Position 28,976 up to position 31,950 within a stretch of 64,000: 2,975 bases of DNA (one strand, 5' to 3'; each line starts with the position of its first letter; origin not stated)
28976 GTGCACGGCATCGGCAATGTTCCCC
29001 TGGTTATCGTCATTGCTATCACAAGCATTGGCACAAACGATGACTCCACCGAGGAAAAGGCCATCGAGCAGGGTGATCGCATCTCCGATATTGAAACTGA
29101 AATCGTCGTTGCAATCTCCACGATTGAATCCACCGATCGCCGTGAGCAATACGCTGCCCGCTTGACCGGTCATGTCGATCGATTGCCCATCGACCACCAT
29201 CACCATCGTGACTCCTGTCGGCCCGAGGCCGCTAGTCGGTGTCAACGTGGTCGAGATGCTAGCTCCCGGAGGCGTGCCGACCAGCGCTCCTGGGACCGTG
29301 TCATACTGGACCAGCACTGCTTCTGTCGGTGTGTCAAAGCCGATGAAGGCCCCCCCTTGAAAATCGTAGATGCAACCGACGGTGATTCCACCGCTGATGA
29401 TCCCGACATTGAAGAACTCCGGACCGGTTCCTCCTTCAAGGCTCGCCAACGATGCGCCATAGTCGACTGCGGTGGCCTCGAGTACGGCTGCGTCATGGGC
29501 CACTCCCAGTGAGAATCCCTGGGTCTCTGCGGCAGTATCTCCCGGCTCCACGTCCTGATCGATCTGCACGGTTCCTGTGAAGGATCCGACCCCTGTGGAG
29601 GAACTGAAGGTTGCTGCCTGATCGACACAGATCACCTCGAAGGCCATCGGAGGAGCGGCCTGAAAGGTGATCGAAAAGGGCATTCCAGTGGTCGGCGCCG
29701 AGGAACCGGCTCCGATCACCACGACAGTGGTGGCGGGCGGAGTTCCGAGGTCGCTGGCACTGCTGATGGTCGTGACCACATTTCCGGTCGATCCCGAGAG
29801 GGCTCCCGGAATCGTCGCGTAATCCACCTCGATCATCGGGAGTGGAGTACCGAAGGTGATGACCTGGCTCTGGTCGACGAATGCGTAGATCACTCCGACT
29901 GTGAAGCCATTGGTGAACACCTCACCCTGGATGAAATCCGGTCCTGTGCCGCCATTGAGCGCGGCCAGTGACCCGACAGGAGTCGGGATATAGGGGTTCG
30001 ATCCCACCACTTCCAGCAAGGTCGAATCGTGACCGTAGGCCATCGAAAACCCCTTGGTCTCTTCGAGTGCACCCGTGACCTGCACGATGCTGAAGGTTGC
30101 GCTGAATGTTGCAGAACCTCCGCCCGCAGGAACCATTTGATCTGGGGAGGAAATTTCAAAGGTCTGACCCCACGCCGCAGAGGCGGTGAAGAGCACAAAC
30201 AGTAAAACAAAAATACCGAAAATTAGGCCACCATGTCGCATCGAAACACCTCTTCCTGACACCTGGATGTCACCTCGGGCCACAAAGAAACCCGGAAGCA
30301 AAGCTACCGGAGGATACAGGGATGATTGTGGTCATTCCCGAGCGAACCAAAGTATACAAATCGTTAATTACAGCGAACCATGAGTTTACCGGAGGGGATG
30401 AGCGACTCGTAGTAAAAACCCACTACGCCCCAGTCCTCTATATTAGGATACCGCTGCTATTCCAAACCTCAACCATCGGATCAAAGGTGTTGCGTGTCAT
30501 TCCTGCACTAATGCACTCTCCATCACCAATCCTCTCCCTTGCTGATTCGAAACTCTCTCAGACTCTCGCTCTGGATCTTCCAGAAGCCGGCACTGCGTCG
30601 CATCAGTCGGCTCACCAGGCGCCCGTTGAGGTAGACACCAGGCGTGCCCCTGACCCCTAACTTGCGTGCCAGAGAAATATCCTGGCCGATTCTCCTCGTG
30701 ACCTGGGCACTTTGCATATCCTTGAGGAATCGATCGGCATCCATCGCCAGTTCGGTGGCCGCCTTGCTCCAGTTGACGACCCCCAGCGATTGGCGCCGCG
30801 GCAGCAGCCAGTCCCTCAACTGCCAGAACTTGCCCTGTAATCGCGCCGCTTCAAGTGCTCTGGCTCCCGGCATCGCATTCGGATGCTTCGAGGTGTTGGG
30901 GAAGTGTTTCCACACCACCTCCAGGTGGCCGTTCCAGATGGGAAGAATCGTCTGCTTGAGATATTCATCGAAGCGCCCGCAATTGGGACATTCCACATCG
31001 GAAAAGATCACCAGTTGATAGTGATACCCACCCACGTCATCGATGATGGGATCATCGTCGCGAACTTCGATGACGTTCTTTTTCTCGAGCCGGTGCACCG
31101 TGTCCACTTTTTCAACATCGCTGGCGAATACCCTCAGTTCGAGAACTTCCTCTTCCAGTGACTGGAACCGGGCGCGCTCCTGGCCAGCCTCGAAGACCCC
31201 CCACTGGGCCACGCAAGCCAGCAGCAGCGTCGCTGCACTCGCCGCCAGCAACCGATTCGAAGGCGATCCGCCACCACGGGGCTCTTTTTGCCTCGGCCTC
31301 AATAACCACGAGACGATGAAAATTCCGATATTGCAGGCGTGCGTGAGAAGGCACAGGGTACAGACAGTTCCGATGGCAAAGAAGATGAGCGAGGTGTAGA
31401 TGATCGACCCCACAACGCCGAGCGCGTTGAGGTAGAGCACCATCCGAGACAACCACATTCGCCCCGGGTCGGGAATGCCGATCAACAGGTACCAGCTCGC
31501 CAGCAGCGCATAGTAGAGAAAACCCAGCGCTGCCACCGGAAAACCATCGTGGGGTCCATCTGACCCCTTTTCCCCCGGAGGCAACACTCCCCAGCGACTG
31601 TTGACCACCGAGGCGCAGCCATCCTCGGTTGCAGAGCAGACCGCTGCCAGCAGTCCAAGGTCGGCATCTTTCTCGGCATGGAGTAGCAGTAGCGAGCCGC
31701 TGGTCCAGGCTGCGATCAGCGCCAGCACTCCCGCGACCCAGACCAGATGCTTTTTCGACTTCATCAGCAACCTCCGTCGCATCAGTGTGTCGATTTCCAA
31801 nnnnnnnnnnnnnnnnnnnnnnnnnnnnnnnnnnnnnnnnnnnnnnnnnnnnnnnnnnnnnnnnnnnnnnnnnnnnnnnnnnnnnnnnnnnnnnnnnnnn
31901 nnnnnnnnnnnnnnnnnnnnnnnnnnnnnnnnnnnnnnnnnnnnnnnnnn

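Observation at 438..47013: Nine secreted modular proteins share one ~85-aa C-terminal module: a candidate sorting or anchoring tag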

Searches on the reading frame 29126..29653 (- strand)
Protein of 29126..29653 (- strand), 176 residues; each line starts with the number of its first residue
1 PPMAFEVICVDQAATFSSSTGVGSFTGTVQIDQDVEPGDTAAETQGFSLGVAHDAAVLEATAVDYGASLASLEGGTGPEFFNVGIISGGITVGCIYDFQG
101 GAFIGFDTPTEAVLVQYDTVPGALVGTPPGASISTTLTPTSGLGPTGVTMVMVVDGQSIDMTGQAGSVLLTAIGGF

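Call 58: search_solved_structures(query=A4, max_evalue=1)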
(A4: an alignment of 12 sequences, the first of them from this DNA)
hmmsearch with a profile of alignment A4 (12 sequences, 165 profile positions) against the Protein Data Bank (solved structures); distinct sequences matched with E-value up to 1: 27.
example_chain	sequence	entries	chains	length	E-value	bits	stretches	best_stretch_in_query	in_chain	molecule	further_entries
3l8q_A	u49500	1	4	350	9.9e-06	28.8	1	11-55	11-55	Cellulosomal scaffoldin adaptor protein B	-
4uyp_A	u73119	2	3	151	0.0018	21.4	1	8-149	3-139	Cellulosomal scaffoldin anchoring protein C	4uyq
1tyj_A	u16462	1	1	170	0.006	19.7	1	17-55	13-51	cellulosomal scaffoldin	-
2y3n_A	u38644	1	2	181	0.007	19.5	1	17-55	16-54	CELLULOSOMAL SCAFFOLDIN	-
1aoh_A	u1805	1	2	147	0.01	19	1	7-62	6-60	Cellulosomal-scaffolding protein A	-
3kcp_A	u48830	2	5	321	0.011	18.9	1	8-61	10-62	Cellulosomal-scaffolding protein A | Cellulosome anchoring protein cohesin region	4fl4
6kgc_A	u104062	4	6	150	0.014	18.5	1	7-62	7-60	Probably cellulosomal scaffolding protein, secreted cellulose-binding and cohesin domain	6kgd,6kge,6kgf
6kg8_A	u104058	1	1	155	0.015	18.4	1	7-62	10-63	Probably cellulosomal scaffolding protein, secreted cellulose-binding and cohesin domain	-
4dh2_A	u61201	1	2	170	0.016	18.3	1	10-55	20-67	Cellulosome anchoring protein cohesin region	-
1g1k_A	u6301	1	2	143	0.017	18.3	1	8-146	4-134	SCAFFOLDING PROTEIN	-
5lxv_A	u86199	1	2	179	0.017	18.2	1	7-128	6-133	Scaffoldin C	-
3ul4_A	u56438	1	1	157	0.019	18.1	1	9-53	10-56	Cellulosome-anchoring protein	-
2vn5_A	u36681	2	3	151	0.023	17.8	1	8-143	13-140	SCAFFOLDING PROTEIN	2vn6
1ohz_A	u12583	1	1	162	0.04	17.1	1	7-55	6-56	CELLULOSOMAL SCAFFOLDING PROTEIN A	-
2ccl_A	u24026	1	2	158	0.04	17.1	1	7-55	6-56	CELLULOSOMAL SCAFFOLDING PROTEIN A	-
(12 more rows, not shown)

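Call 59: find_homologous_proteins(query=A4, max_evalue=0.001)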
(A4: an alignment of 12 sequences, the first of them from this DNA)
Query A4 (12 sequences): 8000 candidates shared short words with the query, none scored E <= 0.001.

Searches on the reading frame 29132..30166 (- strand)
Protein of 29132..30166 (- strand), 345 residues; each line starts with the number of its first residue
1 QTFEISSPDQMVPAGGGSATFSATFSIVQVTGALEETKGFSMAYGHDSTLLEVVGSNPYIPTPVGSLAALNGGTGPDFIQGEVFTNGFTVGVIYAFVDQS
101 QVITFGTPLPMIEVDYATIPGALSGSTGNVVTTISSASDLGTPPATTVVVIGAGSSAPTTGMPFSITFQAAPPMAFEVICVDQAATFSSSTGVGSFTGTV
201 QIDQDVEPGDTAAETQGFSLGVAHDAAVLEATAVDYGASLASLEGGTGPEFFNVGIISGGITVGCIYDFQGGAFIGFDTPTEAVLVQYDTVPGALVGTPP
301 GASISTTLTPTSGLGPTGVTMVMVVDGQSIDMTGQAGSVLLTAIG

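Call 24: find_homologous_proteins(query=window:29132-30166:-, max_evalue=0.001)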
Query window:29132-30166:- (345 aa): 21 proteins with E <= 0.001 among 8000 candidates.
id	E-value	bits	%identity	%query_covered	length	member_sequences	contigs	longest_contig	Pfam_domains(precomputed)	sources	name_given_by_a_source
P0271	3.1e-210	715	100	100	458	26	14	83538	-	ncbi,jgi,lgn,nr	ncbi:MAG TPA: hypothetical protein EYQ08_10960 [Planctomycetes bacterium]|nr:hypothetical protein [P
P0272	1.6e-176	604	84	100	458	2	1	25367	-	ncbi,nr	ncbi:MAG: hypothetical protein OSB09_05105 [Planctomycetota bacterium]|nr:hypothetical protein [Plan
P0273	2.4e-140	485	68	100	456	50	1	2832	-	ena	-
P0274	8.3e-139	480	67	100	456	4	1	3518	-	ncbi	-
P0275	9.6e-133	460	66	100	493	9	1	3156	-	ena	-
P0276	1.4e-123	430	63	100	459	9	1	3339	-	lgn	-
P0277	1.1e-122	427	61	100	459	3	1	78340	-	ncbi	-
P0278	2.7e-122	426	63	100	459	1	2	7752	-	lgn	-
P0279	3.4e-122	426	61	100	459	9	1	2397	-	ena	-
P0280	1.5e-117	410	61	100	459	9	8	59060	-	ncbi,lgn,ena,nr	ncbi:MAG: hypothetical protein CMJ95_03540 [Planctomycetes bacterium]|nr:hypothetical protein [Planc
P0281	3.3e-106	373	56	100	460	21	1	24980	-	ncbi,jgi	-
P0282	1.6e-104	368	64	86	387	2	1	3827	-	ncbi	ncbi:MAG: hypothetical protein AAEJ04_10950, partial [Planctomycetota bacterium]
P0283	6.2e-100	352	53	100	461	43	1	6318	-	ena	-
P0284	1.1e-97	345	52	100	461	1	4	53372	-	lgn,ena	-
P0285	4.9e-95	336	51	100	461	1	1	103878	-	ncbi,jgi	-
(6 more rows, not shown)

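Call 29: find_related_loci(query=P0271, collection=genome_contigs, flank=10000)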
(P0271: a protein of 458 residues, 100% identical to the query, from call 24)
Query P0271 (458 aa) in genome_contigs; peptide patterns used: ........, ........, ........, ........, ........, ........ (x = any residue, [..] = any of these).
38 stretches matched a pattern; 16 encode a relative of the query (tblastn E <= 1e-3); 15 distinct loci.
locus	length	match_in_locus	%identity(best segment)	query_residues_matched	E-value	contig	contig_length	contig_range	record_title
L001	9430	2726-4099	95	1-458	0e+0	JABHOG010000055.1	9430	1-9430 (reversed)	MAG: Planctomycetota bacterium isolate SI037S4_bin26 k141_501614, whole genome shotgun sequence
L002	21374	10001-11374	94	1-458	0e+0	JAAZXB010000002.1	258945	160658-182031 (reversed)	MAG: Planctomycetota bacterium isolate bin110s NODE_2_length_258945_cov_16.112712, whole genome shotgun sequence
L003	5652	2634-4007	90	1-458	0e+0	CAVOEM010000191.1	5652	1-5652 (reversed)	MAG: Planctomycetes bacterium UBA1146 isolate CBN3_331.54 genome assembly, contig: Ga0302139_10006723, whole genome shot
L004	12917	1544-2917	83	1-458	0e+0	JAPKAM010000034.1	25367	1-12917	MAG: Planctomycetota bacterium isolate ANT-12 NODE_1161_length_25367_cov_15.634245, whole genome shotgun sequence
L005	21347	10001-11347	67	10-458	0e+0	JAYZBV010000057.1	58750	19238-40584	MAG: Planctomycetota bacterium isolate XB_MAG1214 DB_MAG1214_0057, whole genome shotgun sequence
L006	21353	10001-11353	67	8-458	0e+0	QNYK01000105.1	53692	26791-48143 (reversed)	MAG: Bacillota bacterium isolate MAG 7 Ga0232646_1000100, whole genome shotgun sequence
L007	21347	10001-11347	65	11-458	0e+0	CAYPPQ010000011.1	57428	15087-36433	MAG TPA_asm: uncultured Planctomycetia bacterium isolate binchicken_co147_300 genome assembly, contig: NODE_1810_length_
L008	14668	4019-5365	63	11-458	0e+0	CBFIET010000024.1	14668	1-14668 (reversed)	MAG: Planctomycetota bacterium isolate Co_bin_687_orig genome assembly, contig: Co_bin_687_orig_Co_c_000000491695, whole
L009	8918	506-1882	60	1-457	6e-176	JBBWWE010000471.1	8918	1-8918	MAG: Planctomycetota bacterium isolate OC6_2000m_MAG_215 OC6_2000m_contig_3568168, whole genome shotgun sequence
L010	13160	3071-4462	61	1-457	3e-175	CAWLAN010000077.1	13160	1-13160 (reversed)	MAG: Planctomycetes bacterium UBA1146 isolate CB6_Bottom.63 genome assembly, contig: Ga0310122_10001949, whole genome sh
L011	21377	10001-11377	61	1-457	5e-169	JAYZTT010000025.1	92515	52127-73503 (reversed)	MAG: Planctomycetota bacterium isolate XB_MAG50 DB_MAG50_0025, whole genome shotgun sequence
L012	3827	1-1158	64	28-457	5e-158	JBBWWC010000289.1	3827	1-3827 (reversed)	MAG: Planctomycetota bacterium isolate OC6_150m_MAG_282 OC6_150m_contig_1432429, whole genome shotgun sequence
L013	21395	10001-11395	52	2-457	1e-148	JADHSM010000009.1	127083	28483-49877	MAG: Planctomycetota bacterium isolate BS30m-G49 BS307-30m-C79, whole genome shotgun sequence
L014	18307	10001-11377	61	1-457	2e-174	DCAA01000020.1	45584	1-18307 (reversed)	MAG TPA_asm: Planctomycetes bacterium UBA1146 UBA1146_contig_35391, whole genome shotgun sequence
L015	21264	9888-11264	53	1-457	1e-148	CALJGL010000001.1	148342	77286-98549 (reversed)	MAG: uncultured bacterium isolate S2_Bin_METABAT__259_1 genome assembly, contig: c_000002383375, whole genome shotgun se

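Call 35: predict_structure(alignment_id=A2)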
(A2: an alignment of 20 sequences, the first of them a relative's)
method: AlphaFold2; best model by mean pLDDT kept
length: 458 residues; sequences in the alignment: 20
mean_pLDDT: 82.1   pTM: 0.50
mean pLDDT of the five models: 82.1, 80.1, 76.4, 75.1, 74.6
residues with pLDDT >= 90: 181; 70-90: 190; 50-70: 77; < 50: 10
segments of 3 or more residues with pLDDT < 50: 18-24
pLDDT, mean of each block of 10 residues (from residue 1): 58 55 67 88 86 86 89 93 90 87 89 89 78 93 82 83 69 64 87 77 94 85 94 79 93 95 84 86 92 80 92 92 82 87 68 80 89 76 88 91 81 86 90 67 59 50
secondary structure, 60 per line:
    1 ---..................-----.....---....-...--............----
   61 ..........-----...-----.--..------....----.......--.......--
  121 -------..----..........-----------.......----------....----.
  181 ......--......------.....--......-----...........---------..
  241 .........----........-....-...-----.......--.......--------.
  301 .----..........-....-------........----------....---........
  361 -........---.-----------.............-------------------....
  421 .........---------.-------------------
elements in order: H4-21 E27-31 E35-38 E45-56 E61-70 E76-78 H95-98 E103-109 E112-118 E134-143 E155-161 E172-175 E180-186 E189-194 E201-205 E208-213 E219-229 E239-249 E254-261 H263-266 E276-282 E285-291 E306-315 H317-320 E328-335 E346-349 E353-360 E362-369 H385-397 H417-429

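Call 39: fold_search(model_id=the predicted structure, library=pdb)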
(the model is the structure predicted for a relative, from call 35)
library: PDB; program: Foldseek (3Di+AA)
matches with E <= 10: 1516; with E <= 0.001: 226
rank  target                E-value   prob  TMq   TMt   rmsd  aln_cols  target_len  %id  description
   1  3l8q_D                2.4e-11  1.00  0.26  0.34  23.0       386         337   15  Structure analysis of the type II cohesin dyad from the adaptor ScaA scaffoldin of Acetivibrio cellulolyticus (released 2010-05-05)
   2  3l8q_C                1.7e-10  1.00  0.25  0.33  23.7       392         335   15  Structure analysis of the type II cohesin dyad from the adaptor ScaA scaffoldin of Acetivibrio cellulolyticus (released 2010-05-05)
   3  3l8q_B                3.0e-10  1.00  0.26  0.33  23.3       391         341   14  Structure analysis of the type II cohesin dyad from the adaptor ScaA scaffoldin of Acetivibrio cellulolyticus (released 2010-05-05)
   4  3l8q_A                8.2e-10  1.00  0.25  0.33  23.1       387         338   14  Structure analysis of the type II cohesin dyad from the adaptor ScaA scaffoldin of Acetivibrio cellulolyticus (released 2010-05-05)
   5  9e8a_A                3.1e-08  1.00  0.28  0.17  10.0       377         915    6  Integrin aIIbb3 bent conformation from human platelet membrane crude preparation (released 2025-10-15)
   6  5es4_G                3.1e-08  1.00  0.27  0.17  10.8       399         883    9  RE-REFINEMENT OF INTEGRIN ALPHAXBETA2 ECTODOMAIN IN THE CLOSED/BENT CONFORMATION (released 2016-03-02)
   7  3opu_A                4.3e-08  1.00  0.22  0.27  14.1       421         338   10  Crystal structure of the C-terminal domain of Streptococcus mutans surface protein SpaP (released 2011-01-19)
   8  3opu_D                4.8e-08  1.00  0.22  0.27  14.1       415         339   10  Crystal structure of the C-terminal domain of Streptococcus mutans surface protein SpaP (released 2011-01-19)
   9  5lxv_C                5.1e-08  1.00  0.24  0.57   6.0       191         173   15  Crystal structure of Ruminococcus flavefaciens scaffoldin C cohesin in complex with a dockerin from an uncharacterized (released 2016-10-19)
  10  4dh2_C                5.4e-08  1.00  0.28  0.75   3.4       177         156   12  Crystal structure of Coh-OlpC(Cthe_0452)-Doc435(Cthe_0435) complex: A novel type I Cohesin-Dockerin complex from Clost (released 2012-11-28)
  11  5lxv_A                5.4e-08  1.00  0.24  0.54   6.3       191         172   14  Crystal structure of Ruminococcus flavefaciens scaffoldin C cohesin in complex with a dockerin from an uncharacterized (released 2016-10-19)
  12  8beg_B                5.4e-08  1.00  0.20  0.16  14.9       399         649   10  Structure of Ig-like domains from PrgB (released 2022-11-30)
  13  8xfg_A                6.0e-08  1.00  0.22  0.15  14.0       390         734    8  Cryo-EM structure of integrin ITGAV, ITGB3 and CYCLO (RGDFK) complex, conformation 1 (released 2024-12-18)
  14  4dh2_A                7.5e-08  1.00  0.28  0.75   3.3       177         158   12  Crystal structure of Coh-OlpC(Cthe_0452)-Doc435(Cthe_0435) complex: A novel type I Cohesin-Dockerin complex from Clost (released 2012-11-28)
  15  2f6a_A                7.9e-08  1.00  0.18  0.24  25.3       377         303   11  Collagen Adhesin and Collagen Complex Structure (released 2006-12-12)
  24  2vn5_C                2.1e-07  1.00  0.27  0.76   3.5       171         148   14  The Clostridium cellulolyticum dockerin displays a dual binding mode for its cohesin partner (released 2008-05-20)
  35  2vn5_A                5.7e-07  1.00  0.26  0.76   3.7       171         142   15  The Clostridium cellulolyticum dockerin displays a dual binding mode for its cohesin partner (released 2008-05-20)
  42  5nrk_A                9.9e-07  1.00  0.26  0.76   3.8       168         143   14  Crystal structure of the sixth cohesin from Acetivibrio cellulolyticus' scaffoldin B in complex with Cel5 dockerin S15 (released 2018-01-31)
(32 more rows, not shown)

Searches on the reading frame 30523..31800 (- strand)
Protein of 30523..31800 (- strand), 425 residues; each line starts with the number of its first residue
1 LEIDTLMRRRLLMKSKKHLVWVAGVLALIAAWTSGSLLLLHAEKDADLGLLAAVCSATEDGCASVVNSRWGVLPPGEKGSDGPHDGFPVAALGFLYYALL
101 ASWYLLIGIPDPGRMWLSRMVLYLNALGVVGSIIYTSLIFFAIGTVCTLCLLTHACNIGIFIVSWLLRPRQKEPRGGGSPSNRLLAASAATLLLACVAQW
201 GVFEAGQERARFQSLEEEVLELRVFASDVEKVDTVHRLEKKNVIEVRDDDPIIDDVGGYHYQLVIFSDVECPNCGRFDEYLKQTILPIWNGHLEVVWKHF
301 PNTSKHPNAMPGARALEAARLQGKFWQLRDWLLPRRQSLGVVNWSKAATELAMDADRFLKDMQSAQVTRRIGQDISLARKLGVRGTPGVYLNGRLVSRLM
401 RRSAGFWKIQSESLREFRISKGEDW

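Call 8: search_protein_families(library=pfam, proteins=[window:30523-31800:-], max_evalue=0.001)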
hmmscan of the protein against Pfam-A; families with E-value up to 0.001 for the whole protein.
window:30523-31800:- (425 aa): 5 families
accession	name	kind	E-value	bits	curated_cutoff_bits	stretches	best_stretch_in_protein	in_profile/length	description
PF07884.19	VKOR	-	9.7e-18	65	27.5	1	21-165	1-134/134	Vitamin K epoxide reductase family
PF13462.12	Thioredoxin_4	-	1.3e-12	48.7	23.2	1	263-397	17-151/165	Thioredoxin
PF01323.26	DSBA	-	3.1e-10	40.6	25.6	1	338-396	118-177/191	DSBA-like thioredoxin domain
PF13098.12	Thioredoxin_2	-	8.7e-05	23.3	27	1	261-391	7-81/104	Thioredoxin-like domain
PF13743.12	Thioredoxin_5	-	0.00023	21.4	27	1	318-389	83-161/186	Thioredoxin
